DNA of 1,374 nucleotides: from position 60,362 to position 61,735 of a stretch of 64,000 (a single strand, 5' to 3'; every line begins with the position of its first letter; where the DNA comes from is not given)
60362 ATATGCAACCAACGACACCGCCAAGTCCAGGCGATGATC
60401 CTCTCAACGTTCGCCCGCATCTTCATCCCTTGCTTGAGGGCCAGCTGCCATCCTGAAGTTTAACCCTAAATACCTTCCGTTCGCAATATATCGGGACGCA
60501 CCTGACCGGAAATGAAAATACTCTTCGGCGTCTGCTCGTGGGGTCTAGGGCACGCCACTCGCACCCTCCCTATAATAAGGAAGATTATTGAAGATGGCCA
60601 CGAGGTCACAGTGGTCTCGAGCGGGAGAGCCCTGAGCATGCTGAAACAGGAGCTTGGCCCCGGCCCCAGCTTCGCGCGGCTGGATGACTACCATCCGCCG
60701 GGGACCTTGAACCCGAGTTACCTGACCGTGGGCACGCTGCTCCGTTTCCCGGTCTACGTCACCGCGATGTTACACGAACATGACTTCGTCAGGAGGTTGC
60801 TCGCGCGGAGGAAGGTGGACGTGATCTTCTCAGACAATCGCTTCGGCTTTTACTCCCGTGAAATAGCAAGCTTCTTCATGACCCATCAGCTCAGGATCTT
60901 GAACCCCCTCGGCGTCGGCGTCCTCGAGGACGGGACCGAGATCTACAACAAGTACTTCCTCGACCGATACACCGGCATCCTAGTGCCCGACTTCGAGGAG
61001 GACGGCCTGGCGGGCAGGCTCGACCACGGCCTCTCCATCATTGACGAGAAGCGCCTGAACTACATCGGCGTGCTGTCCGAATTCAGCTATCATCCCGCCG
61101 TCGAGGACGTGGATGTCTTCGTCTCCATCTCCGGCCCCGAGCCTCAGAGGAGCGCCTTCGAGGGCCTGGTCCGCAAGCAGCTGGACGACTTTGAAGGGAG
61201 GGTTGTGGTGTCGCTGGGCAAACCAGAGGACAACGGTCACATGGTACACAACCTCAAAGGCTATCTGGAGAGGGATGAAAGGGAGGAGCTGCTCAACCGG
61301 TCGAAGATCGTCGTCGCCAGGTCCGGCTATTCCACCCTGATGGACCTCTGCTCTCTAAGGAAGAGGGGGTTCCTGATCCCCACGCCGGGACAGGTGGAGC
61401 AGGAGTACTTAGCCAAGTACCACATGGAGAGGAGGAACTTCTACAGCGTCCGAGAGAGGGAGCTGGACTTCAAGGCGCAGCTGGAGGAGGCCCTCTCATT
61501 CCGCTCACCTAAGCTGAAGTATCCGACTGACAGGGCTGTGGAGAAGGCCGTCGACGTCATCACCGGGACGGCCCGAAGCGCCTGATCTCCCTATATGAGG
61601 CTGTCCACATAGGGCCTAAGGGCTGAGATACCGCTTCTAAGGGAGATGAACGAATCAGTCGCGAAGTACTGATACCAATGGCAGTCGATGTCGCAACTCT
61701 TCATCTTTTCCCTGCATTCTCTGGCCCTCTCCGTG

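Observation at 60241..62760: Sharp 2.5-kb island of about 60% GC with a convergent glycosyltransferase and radical-SAM/SPASM pair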

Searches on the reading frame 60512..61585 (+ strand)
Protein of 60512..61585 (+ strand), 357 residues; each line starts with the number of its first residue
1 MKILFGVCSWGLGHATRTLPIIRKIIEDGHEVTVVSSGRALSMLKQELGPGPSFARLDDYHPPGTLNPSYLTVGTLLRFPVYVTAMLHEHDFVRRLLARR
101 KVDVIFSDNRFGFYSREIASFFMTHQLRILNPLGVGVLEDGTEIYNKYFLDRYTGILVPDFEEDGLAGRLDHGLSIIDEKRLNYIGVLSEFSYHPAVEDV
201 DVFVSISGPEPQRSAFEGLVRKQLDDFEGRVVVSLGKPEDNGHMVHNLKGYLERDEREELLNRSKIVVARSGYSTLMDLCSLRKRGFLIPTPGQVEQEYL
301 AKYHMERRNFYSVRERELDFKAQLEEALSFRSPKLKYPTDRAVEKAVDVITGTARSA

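Call 5: search_protein_families(library=pfam, proteins=[window:60512-61585:+], max_evalue=0.01)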
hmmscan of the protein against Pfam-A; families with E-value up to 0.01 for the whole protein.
window:60512-61585:+ (357 aa): 2 families
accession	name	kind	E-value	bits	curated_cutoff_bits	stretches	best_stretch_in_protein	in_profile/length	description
PF13528.12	Glyco_trans_1_3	-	3.3e-12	46.7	25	1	1-49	1-48/322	Glycosyl transferase family 1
PF04101.22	Glyco_tran_28_C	-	6.7e-06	26.7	22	1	254-329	62-138/166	Glycosyltransferase family 28 C-terminal domain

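Call 11: find_homologous_proteins(query=window:60512-61585:+)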
Query window:60512-61585:+ (357 aa): 5920 proteins with E <= 0.001 among 8000 candidates; the best 120 are listed.
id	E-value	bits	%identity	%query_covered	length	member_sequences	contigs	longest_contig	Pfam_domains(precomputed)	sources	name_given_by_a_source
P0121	1.8e-237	805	100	100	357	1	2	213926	PF13528.13,PF04101.23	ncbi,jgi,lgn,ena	ncbi:MAG: glycosyltransferase family protein [Nitrososphaeria archaeon]|jgi:hypothetical protein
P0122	4.2e-201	686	85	100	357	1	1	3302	PF13528.13,PF04101.23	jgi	jgi:hypothetical protein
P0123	7.6e-201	685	85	100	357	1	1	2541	PF13528.13,PF04101.23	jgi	-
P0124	3.4e-197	673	83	99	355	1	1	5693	PF13528.13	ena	-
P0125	4.8e-194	662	80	99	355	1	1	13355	PF13528.13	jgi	jgi:hypothetical protein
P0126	3.4e-193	660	82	100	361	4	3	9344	PF13528.13,PF04101.23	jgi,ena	-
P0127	2.3e-182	624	76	100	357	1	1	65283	PF13528.13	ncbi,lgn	-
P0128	3.5e-182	623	76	100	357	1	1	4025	PF13528.13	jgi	jgi:hypothetical protein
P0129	6.4e-180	616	77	99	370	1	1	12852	PF13528.13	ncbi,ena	-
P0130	1.8e-179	614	75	100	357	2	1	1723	PF13528.13,PF04101.23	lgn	-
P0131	5.0e-177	606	74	99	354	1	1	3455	PF13528.13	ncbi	-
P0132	8.9e-177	606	74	99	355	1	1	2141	PF13528.13,PF04101.23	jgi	jgi:hypothetical protein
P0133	1.9e-175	601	74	100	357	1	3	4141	PF13528.13,PF04101.23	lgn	-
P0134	3.5e-175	600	74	99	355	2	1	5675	PF13528.13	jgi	-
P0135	1.1e-173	595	75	99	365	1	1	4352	PF13528.13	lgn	-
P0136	9.3e-173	592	72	99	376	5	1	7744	PF13528.13,PF04101.23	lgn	-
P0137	1.4e-172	592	73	100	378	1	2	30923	PF13528.13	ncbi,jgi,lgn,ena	-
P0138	1.9e-171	588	74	100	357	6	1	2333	PF13528.13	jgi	-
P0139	9.6e-171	586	73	100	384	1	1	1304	PF13528.13,PF04101.23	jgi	jgi:uncharacterized protein (TIGR00661 family)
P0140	1.4e-170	585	72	100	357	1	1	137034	PF13528.13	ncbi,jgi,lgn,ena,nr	ncbi:MAG TPA: glycosyltransferase family protein [Conexivisphaerales archaeon]|nr:glycosyltransferas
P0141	3.0e-166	571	70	99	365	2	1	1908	PF13528.13,PF04101.23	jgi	jgi:hypothetical protein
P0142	2.6e-164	565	69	100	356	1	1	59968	PF13528.13,PF04101.23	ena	-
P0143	4.3e-164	564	68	100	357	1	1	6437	PF13528.13,PF04101.23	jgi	jgi:UDP:flavonoid glycosyltransferase YjiC (YdhE family)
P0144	5.7e-164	563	71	99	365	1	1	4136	PF13528.13,PF04101.23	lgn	-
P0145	2.6e-163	561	70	100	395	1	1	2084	PF13528.13,PF04101.23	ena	-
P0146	3.2e-163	561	75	93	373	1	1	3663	PF13528.13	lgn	-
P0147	5.2e-162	557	69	100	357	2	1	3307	PF13528.13,PF04101.23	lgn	-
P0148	8.0e-161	553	68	99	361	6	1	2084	PF13528.13,PF04101.23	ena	-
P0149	1.5e-159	549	66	99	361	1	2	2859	PF13528.13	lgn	-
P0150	4.3e-156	538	66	100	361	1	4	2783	PF13528.13,PF04101.23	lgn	-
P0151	3.5e-155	535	66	99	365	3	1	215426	PF13528.13,PF04101.23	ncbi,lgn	-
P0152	5.4e-155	534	66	99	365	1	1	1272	PF13528.13,PF04101.23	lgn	-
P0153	3.0e-154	532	66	99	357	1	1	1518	PF13528.13,PF04101.23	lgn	-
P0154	3.9e-151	521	65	99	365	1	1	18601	PF13528.13,PF04101.23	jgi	jgi:UDP:flavonoid glycosyltransferase YjiC (YdhE family)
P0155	4.5e-151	521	65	99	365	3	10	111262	PF13528.13,PF04101.23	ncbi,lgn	-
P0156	1.2e-149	516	85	76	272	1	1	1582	PF13528.13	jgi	jgi:hypothetical protein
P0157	1.8e-146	506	71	88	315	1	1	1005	PF04101.23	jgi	jgi:UDP-N-acetylglucosamine transferase subunit ALG13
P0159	1.7e-137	476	61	99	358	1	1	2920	PF13528.13,PF04101.23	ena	-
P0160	2.4e-135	469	61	99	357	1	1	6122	PF13528.13,PF04101.23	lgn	-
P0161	2.4e-134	466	60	99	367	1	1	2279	PF13528.13,PF04101.23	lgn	-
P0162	1.5e-133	463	60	99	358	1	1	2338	PF13528.13,PF04101.23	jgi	jgi:uncharacterized protein (TIGR00661 family)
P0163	4.0e-133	462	60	99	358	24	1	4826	PF13528.13,PF04101.23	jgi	-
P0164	4.8e-133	462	60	99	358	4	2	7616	PF13528.13,PF04101.23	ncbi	-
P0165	1.7e-132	460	58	99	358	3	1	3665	PF13528.13,PF04101.23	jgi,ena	-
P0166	1.9e-132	460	59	99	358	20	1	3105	PF13528.13,PF04101.23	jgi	jgi:UDP-N-acetylglucosamine transferase subunit ALG13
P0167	2.3e-132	460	59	99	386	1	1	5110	PF13528.13,PF04101.23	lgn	-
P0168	8.4e-132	458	58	100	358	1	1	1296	PF13528.13,PF04101.23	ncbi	-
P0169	4.4e-131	455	58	99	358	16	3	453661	PF13528.13,PF04101.23,PF13439.13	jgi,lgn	jgi:hypothetical protein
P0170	2.5e-130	453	58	99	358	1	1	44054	PF13528.13,PF04101.23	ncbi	-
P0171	3.3e-129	449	57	99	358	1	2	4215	PF13528.13,PF04101.23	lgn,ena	-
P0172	1.6e-128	447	56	99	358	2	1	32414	PF13528.13,PF04101.23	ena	-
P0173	2.4e-128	446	57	99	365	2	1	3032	PF13528.13,PF04101.23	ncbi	-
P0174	2.9e-128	446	58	99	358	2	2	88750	PF13528.13,PF04101.23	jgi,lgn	jgi:UDP-N-acetylglucosamine transferase subunit ALG13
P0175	1.3e-127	444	57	99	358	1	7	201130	PF13528.13,PF04101.23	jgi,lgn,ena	jgi:hypothetical protein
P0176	1.4e-127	444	57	100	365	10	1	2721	PF13528.13,PF04101.23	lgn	-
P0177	2.0e-127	443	56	99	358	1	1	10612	PF13528.13,PF04101.23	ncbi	-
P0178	2.8e-127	443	54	100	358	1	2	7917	PF13528.13,PF04101.23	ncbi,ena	-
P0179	7.0e-127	441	58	99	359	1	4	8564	PF13528.13,PF04101.23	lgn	-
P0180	7.5e-127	441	58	100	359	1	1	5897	PF13528.13,PF04101.23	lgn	-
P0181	8.3e-127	441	55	100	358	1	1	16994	PF13528.13,PF04101.23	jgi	jgi:uncharacterized protein (TIGR00661 family)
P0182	1.3e-125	437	55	99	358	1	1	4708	PF13528.13,PF04101.23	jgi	jgi:uncharacterized protein (TIGR00661 family)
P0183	1.6e-125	437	54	100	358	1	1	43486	PF13528.13,PF04101.23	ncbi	-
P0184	3.6e-125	436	54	99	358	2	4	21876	PF13528.13,PF04101.23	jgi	jgi:hypothetical protein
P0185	6.5e-125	435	55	100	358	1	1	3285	PF13528.13,PF04101.23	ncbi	-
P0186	1.0e-124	434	54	100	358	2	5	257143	PF13528.13,PF04101.23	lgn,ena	-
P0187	1.3e-124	434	56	100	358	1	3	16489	PF13528.13,PF04101.23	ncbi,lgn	-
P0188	1.5e-124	434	56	100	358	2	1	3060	PF13528.13,PF04101.23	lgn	-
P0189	3.0e-123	430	55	100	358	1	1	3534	PF13528.13,PF04101.23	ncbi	-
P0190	3.6e-122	426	55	100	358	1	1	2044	PF13528.13,PF04101.23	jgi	-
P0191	7.8e-120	418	53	99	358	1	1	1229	PF13528.13,PF04101.23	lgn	-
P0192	1.2e-103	365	54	93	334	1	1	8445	PF04101.23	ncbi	-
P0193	1.7e-102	361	45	99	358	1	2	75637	PF13528.13,PF04101.23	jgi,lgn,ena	-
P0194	6.9e-102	359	46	100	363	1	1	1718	PF13528.13,PF04101.23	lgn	-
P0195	5.8e-100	353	43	100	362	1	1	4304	PF13528.13,PF04101.23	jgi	jgi:uncharacterized protein (TIGR00661 family)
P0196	7.0e-100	353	45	100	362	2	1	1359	PF13528.13,PF04101.23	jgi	-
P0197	8.1e-100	352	44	100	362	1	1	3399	PF13528.13,PF04101.23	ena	-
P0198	8.2e-100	352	43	100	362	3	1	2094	PF13528.13,PF04101.23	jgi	jgi:uncharacterized protein (TIGR00661 family)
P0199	8.9e-100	352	45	100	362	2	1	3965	PF13528.13,PF04101.23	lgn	-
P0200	9.9e-100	352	44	100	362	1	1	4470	PF13528.13,PF04101.23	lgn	-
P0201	1.6e-99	352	44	100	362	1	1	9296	PF13528.13,PF04101.23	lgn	-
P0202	1.9e-99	351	44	100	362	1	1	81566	PF13528.13,PF04101.23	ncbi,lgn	-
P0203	2.2e-99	351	43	100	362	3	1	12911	PF13528.13,PF04101.23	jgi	jgi:uncharacterized protein (TIGR00661 family)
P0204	3.5e-99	350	43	100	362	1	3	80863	PF13528.13,PF04101.23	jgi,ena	jgi:uncharacterized protein (TIGR00661 family)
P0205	4.5e-99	350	43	99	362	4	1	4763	PF13528.13,PF04101.23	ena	-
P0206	5.1e-99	350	45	99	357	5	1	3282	PF13528.13,PF04101.23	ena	-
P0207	5.5e-99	350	44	100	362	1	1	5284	PF13528.13,PF04101.23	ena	-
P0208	5.7e-99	350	42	99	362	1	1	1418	PF13528.13,PF04101.23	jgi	jgi:uncharacterized protein (TIGR00661 family)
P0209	6.5e-99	350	43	99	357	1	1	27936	PF13528.13,PF04101.23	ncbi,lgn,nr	ncbi:MAG: glycosyltransferase [Candidatus Thermoplasmatota archaeon]|nr:glycosyltransferase [Candida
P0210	1.0e-98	349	44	100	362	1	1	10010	PF13528.13,PF04101.23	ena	-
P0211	1.0e-98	349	44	100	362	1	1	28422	PF13528.13,PF04101.23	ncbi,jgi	-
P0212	1.7e-98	348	45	98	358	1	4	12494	PF13528.13,PF04101.23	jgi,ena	-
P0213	1.9e-98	348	47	97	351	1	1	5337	PF13528.13,PF04101.23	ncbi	-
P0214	2.7e-98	347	44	100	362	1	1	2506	PF13528.13,PF04101.23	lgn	-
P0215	3.3e-98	347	42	99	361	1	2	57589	PF13528.13,PF04101.23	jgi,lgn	jgi:uncharacterized protein (TIGR00661 family)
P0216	3.4e-98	347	43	100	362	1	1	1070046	PF13528.13,PF04101.23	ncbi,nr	ncbi:MAG: hypothetical protein JSW62_02105 [Thermoplasmatales archaeon]|nr:MAG: hypothetical protein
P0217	4.2e-98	347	44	100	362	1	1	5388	PF13528.13,PF04101.23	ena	-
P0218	4.5e-98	347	44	100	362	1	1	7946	PF13528.13,PF04101.23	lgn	-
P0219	4.9e-98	347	46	98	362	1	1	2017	PF13528.13,PF04101.23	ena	-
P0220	6.0e-98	346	43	100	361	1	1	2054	PF13528.13,PF04101.23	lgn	-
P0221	6.2e-98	346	44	100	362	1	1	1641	PF13528.13,PF04101.23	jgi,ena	jgi:uncharacterized protein (TIGR00661 family)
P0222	7.3e-98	346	43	100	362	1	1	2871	PF13528.13,PF04101.23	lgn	-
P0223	9.9e-98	346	44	98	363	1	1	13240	PF13528.13,PF04101.23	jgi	jgi:uncharacterized protein (TIGR00661 family)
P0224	1.1e-97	345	47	99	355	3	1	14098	PF13528.13,PF04101.23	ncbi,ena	-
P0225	1.2e-97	345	44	100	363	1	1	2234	PF13528.13,PF04101.23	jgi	jgi:uncharacterized protein (TIGR00661 family)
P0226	1.5e-97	345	43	99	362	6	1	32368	PF13528.13,PF04101.23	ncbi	-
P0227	1.6e-97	345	44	100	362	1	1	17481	PF13528.13,PF04101.23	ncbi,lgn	-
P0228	1.9e-97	345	43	100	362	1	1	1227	PF13528.13,PF04101.23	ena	-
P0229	1.9e-97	345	42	100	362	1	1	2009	PF13528.13,PF04101.23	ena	-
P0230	2.2e-97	344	44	100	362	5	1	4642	PF13528.13,PF04101.23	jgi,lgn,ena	-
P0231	2.2e-97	344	42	100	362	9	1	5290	PF13528.13,PF04101.23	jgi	-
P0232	2.8e-97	344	43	100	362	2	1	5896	PF13528.13,PF04101.23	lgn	-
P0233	3.2e-97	344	43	100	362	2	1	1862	PF13528.13,PF04101.23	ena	-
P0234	3.4e-97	344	43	99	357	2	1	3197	PF13528.13,PF04101.23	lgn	-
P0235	5.1e-97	343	44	98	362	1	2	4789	PF13528.13,PF04101.23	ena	-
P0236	5.2e-97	343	43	100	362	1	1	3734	PF13528.13,PF04101.23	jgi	-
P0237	5.5e-97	343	42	100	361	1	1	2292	PF13528.13,PF04101.23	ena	-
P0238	5.6e-97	343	44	100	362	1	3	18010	PF13528.13,PF04101.23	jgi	jgi:uncharacterized protein (TIGR00661 family)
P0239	6.8e-97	343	46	98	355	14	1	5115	PF13528.13,PF04101.23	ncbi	-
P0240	9.4e-97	342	43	99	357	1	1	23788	PF13528.13,PF04101.23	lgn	-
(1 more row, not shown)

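Call 12: find_encoding_contigs(protein=P0121, flank=10000, max_places=4)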
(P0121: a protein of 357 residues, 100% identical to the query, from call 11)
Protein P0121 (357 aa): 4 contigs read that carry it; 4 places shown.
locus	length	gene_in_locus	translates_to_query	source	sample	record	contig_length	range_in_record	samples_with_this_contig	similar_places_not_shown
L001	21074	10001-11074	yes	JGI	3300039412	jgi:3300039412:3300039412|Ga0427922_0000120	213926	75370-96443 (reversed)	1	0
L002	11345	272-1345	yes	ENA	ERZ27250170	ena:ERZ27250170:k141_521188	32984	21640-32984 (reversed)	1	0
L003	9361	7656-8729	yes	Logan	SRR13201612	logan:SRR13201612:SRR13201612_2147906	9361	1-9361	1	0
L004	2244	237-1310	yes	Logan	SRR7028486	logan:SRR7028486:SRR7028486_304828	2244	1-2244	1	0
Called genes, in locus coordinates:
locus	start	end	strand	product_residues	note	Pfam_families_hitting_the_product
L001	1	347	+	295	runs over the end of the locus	PF02567:PhzC-PhzF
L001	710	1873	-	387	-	PF00248:Aldo_ket_red, PF17179:Fer4_22 (faint), PF13183:Fer4_8, PF13187:Fer4_9, PF13534:Fer4_17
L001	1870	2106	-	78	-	-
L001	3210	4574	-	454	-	PF01546:Peptidase_M20, PF07687:M20_dimer (weak)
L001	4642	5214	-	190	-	PF02887:PK_C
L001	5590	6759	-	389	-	PF01208:URO-D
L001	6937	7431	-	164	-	-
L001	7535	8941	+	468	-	PF00291:PALP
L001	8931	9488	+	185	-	PF02195:ParB_N (faint)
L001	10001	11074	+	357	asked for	PF13528:Glyco_trans_1_3, PF04101:Glyco_tran_28_C (weak)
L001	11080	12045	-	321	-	PF04055:Radical_SAM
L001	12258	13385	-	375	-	PF01408:GFO_IDH_MocA, PF02894:GFO_IDH_MocA_C, PF22725:GFO_IDH_MocA_C3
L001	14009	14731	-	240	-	PF00834:Ribul_P_3_epim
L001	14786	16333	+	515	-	PF00370:FGGY_N, PF02782:FGGY_C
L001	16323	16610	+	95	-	-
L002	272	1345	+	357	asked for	PF13528:Glyco_trans_1_3, PF04101:Glyco_tran_28_C (weak)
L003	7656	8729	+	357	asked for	PF13528:Glyco_trans_1_3, PF04101:Glyco_tran_28_C (weak)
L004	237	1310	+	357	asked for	PF13528:Glyco_trans_1_3, PF04101:Glyco_tran_28_C (weak)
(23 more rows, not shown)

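Call 15: search_protein_families(library=ncbifam, proteins=[window:60512-61585:+], max_evalue=0.01)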
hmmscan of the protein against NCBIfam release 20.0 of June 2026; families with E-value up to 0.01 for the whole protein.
window:60512-61585:+ (357 aa): 2 families
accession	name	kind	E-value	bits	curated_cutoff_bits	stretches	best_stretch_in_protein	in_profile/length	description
TIGR00661.1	MJ1255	subfamily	8.3e-11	41.7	195.9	2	2-47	1-45/321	MJ1255/VC2487 family glycosyltransferase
TIGR01133.1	murG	equivalog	0.0024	16.9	250.25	1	248-315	241-307/353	undecaprenyldiphospho-muramoylpentapeptide beta-N-acetylglucosaminyltransferase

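Call 52: list_cluster_members(proteins=[window:60512-61585:+, window:61591-62556:-, window:59442-59999:+, window:62769-63896:-])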
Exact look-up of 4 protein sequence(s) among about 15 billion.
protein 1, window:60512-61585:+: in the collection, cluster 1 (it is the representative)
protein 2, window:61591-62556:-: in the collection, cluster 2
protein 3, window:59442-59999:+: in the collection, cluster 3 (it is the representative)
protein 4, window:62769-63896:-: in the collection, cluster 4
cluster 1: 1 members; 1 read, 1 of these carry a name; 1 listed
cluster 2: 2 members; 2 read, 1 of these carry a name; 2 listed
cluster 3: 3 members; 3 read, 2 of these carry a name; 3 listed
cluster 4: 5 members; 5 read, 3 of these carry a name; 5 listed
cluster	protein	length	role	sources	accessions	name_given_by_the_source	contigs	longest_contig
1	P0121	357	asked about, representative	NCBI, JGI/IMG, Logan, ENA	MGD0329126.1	MAG: glycosyltransferase family protein [Nitrososphaeria archaeon] | hypothetical protein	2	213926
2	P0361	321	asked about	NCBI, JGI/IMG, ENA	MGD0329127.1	MAG: radical SAM protein [Nitrososphaeria archaeon] | MoaA/NifB/PqqE/SkfB family radical SAM enzyme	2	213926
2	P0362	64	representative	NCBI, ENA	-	-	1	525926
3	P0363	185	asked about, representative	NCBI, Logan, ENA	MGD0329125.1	MAG: ParB N-terminal domain-containing protein [Nitrososphaeria archaeon]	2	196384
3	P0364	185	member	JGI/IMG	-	hypothetical protein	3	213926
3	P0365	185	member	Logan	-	-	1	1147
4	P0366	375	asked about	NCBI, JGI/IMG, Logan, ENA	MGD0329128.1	MAG: Gfo/Idh/MocA family oxidoreductase [Nitrososphaeria archaeon] | predicted dehydrogenase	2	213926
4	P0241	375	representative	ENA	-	-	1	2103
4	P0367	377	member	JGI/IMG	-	predicted dehydrogenase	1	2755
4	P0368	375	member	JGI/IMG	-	predicted dehydrogenase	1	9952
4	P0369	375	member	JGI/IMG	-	-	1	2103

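Call 53: find_encoding_contigs(protein=P0368, flank=10000, max_places=4)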
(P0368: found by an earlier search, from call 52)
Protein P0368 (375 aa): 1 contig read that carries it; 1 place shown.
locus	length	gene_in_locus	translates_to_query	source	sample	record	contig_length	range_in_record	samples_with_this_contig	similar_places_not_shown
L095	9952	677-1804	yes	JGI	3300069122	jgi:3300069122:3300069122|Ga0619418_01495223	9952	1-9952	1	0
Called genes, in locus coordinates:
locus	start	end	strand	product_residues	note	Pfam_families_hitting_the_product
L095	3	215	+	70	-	?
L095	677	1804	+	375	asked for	PF01408:GFO_IDH_MocA, PF02894:GFO_IDH_MocA_C, PF22725:GFO_IDH_MocA_C3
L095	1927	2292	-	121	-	PF00903:Glyoxalase, PF22677:Ble-like_N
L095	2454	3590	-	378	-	PF08240:ADH_N, PF16912:Glu_dehyd_C, PF00107:ADH_zinc_N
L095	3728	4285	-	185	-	-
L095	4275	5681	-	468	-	PF00291:PALP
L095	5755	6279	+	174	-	PF01842:ACT (weak)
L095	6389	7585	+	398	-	PF01208:URO-D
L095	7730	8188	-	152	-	-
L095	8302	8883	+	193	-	PF02887:PK_C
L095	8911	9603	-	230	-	PF01987:AIM24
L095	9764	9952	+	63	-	?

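Call 57: predict_structure(alignment_id=A2)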
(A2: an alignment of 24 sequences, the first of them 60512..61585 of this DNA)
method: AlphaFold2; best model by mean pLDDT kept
length: 357 residues; sequences in the alignment: 24
mean_pLDDT: 89.1   pTM: 0.89
mean pLDDT of the five models: 89.1, 86.4, 86.0, 85.0, 84.2
residues with pLDDT >= 90: 223; 70-90: 119; 50-70: 11; < 50: 4
segments of 3 or more residues with pLDDT < 50: 355-357
pLDDT, mean of each block of 10 residues (from residue 1): 93 88 96 94 92 90 74 76 88 92 94 92 90 78 87 93 90 88 93 95 89 90 87 79 66 89 97 94 96 90 97 94 96 93 96 63
secondary structure, 60 per line:
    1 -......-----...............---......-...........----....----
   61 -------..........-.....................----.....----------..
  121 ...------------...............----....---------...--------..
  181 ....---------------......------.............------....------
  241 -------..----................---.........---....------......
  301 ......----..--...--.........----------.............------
elements in order: E2-7 H13-27 E31-36 H38-48 E53-56 H68-77 H79-99 E104-108 E119-123 H136-150 E155-158 E182-184 E200-205 H212-224 E231-234 H254-263 E264-269 H273-281 E285-288 H295-306 H320-328 H339-351
